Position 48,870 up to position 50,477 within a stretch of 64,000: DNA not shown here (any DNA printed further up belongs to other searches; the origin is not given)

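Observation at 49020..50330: Receiver domain and degenerate LuxR HTH fused to a class III nucleotide cyclase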

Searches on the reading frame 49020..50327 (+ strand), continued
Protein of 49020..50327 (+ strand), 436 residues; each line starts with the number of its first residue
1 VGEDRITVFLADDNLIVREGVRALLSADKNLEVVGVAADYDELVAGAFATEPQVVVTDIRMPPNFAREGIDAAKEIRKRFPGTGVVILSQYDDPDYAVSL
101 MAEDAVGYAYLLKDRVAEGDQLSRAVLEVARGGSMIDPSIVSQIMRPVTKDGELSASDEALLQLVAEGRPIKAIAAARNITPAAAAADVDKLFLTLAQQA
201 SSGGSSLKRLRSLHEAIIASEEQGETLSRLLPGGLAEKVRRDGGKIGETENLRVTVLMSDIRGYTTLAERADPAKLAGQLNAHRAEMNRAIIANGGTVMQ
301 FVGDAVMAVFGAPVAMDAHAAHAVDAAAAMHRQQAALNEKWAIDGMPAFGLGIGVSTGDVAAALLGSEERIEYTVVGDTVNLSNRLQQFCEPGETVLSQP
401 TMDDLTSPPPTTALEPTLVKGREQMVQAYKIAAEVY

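Call 39: find_encoding_contigs(protein=P0053, flank=8000, max_places=2)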
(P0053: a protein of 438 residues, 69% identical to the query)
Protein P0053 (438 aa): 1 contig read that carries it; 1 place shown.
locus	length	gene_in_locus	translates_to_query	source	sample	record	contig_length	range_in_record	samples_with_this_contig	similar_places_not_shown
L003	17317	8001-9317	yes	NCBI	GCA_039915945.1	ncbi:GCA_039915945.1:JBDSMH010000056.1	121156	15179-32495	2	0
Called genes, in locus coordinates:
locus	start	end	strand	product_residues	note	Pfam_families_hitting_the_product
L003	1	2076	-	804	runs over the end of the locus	PF04174:CP_ATPgrasp_1, PF14403:CP_ATPgrasp_2, PF04168:Alpha-E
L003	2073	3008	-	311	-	PF04168:Alpha-E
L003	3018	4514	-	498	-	PF04174:CP_ATPgrasp_1, PF14403:CP_ATPgrasp_2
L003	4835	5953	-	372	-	PF04909:Amidohydro_2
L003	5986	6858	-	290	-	PF12706:Lactamase_B_2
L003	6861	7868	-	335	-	PF00027:cNMP_binding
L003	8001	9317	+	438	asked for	PF00072:Response_reg, PF00211:Guanylate_cyc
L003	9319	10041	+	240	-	PF02463:SMC_N (faint), PF00005:ABC_tran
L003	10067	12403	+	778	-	PF02687:FtsX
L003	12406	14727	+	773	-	PF02687:FtsX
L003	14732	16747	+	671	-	PF07730:HisKA_3, PF13581:HATPase_c_2 (faint), PF02518:HATPase_c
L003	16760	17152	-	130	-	PF00072:Response_reg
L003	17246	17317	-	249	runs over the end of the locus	PF00072:Response_reg, PF00196:GerE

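Call 43: find_encoding_contigs(protein=P0086, flank=8000, max_places=1)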
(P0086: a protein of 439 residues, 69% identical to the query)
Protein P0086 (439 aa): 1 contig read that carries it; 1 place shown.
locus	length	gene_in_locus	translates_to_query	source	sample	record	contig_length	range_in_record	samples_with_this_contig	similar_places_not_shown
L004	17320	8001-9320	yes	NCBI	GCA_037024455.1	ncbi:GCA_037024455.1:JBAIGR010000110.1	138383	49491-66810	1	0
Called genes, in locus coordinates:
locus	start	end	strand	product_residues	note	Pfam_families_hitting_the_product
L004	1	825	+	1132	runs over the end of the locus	PF00176:SNF2-rel_dom, PF00271:Helicase_C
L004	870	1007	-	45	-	-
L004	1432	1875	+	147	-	-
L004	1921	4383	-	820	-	PF02687:FtsX (weak)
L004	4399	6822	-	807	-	PF12704:MacB_PCD, PF02687:FtsX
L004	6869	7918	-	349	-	PF00027:cNMP_binding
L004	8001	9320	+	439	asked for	PF00072:Response_reg, PF00211:Guanylate_cyc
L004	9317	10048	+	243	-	PF02463:SMC_N (faint), PF00005:ABC_tran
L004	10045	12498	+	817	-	PF02687:FtsX (weak)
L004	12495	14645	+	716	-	PF01590:GAF (weak), PF07730:HisKA_3, PF02518:HATPase_c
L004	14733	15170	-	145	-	PF00072:Response_reg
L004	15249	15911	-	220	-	PF00072:Response_reg, PF00196:GerE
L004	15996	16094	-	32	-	-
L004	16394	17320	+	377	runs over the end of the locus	PF00483:NTP_transferase, PF01128:IspD, PF12804:NTP_transf_3, PF00132:Hexapep (faint)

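Call 44: find_encoding_contigs(protein=P0045, flank=8000, max_places=1)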
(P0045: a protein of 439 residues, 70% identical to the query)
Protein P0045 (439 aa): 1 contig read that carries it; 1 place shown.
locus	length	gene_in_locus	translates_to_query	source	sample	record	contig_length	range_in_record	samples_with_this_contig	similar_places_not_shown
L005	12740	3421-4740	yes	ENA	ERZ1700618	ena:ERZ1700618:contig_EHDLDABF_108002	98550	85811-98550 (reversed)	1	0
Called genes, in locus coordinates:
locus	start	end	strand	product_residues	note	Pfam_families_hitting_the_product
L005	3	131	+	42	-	?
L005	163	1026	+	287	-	-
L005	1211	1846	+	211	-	-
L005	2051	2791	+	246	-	PF00501:AMP-binding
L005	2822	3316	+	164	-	PF25109:HAD_PNKP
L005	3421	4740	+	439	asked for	PF00072:Response_reg, PF00211:Guanylate_cyc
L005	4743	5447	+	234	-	PF07730:HisKA_3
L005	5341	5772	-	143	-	PF00072:Response_reg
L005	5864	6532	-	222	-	PF00072:Response_reg, PF00196:GerE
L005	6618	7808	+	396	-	PF13473:Cupredoxin_1 (faint), PF00127:Copper-bind (faint)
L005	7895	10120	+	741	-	PF07730:HisKA_3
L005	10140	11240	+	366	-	PF01435:Peptidase_M48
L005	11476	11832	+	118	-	PF01551:Peptidase_M23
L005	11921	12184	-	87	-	-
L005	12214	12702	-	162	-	PF04461:YajQ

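Call 49: find_related_loci(query=A1, collection=genome_contigs, flank=8000)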
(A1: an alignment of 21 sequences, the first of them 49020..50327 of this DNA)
Query A1 (436 aa) in genome_contigs; peptide patterns used: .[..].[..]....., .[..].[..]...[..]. (x = any residue, [..] = any of these).
600 stretches matched a pattern (row limit reached: there are more); 417 encode a relative of the query (tblastn E <= 1e-3); the best 80 are kept; 79 distinct loci.
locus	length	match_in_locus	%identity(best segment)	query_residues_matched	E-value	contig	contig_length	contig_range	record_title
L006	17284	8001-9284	68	6-431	0e+0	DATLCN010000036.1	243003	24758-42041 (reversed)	MAG TPA_asm: Acidimicrobiales bacterium isolate SMAG_U14325 k141_1258391, whole genome shotgun sequence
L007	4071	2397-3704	66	2-436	0e+0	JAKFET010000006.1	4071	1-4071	MAG: Acidimicrobiaceae bacterium isolate LC080 contig-124_17762, whole genome shotgun sequence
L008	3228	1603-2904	66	1-433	0e+0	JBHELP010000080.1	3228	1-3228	MAG: Candidatus Dormibacteria bacterium isolate S2_bin.19.orig S2_k141_298005, whole genome shotgun sequence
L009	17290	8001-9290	67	3-431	0e+0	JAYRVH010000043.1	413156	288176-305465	MAG: Acidimicrobiales bacterium isolate NJ_NJASGE3bin.16 k141_621866, whole genome shotgun sequence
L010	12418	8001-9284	68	5-431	0e+0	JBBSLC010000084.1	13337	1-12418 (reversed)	MAG: Acidimicrobiales bacterium isolate metawrap_LS4_40 metawrap_LS4_40_K_771286_L_13337_cov_16.4944, whole genome shotg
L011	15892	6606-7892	65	5-432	1e-180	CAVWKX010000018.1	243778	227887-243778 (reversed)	MAG: uncultured Acidimicrobiaceae bacterium isolate MFD04434.bin.3.237 genome assembly, contig: contig_44032, whole geno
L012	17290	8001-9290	66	5-433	1e-180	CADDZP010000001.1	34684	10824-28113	Actinobacteria bacterium isolate 24 genome assembly, contig: NODE_668_length_34684_cov_6.058975, whole genome shotgun se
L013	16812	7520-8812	66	6-435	2e-180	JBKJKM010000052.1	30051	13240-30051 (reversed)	MAG: Acidimicrobiales bacterium isolate ant_bin.242 k117_5050345, whole genome shotgun sequence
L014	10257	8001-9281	67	6-431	2e-180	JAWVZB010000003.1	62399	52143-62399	MAG: Nitriliruptorales bacterium isolate HN14.bin.18 k141_336139_length_62399_cov_15.8924, whole genome shotgun sequence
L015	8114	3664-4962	65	1-431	4e-180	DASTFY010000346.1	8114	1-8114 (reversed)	MAG TPA_asm: Acidimicrobiales bacterium isolate SMAG_U16 k141_2513049, whole genome shotgun sequence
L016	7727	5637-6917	66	6-431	5e-180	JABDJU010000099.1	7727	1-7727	MAG: Acidimicrobiales bacterium isolate SS_bin_31 k127_3745953, whole genome shotgun sequence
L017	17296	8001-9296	66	4-433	3e-179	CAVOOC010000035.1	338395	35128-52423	MAG: uncultured Actinomycetes bacterium isolate MFD10064.bin.2.68 genome assembly, contig: contig_5, whole genome shotgu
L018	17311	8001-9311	65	1-434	6e-179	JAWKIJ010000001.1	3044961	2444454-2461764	MAG: Microthrixaceae bacterium isolate BC1.12 BC1.12.fa-1, whole genome shotgun sequence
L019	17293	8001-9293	65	2-431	1e-178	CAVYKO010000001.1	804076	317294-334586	MAG: uncultured Acidimicrobiaceae bacterium isolate MFD04967.bin.2.96 genome assembly, contig: contig_12679, whole genom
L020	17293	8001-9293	65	3-431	3e-178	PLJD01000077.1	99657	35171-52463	MAG: Actinomycetota bacterium isolate palsa_555 73.20110800_P2D.24_contig_2721, whole genome shotgun sequence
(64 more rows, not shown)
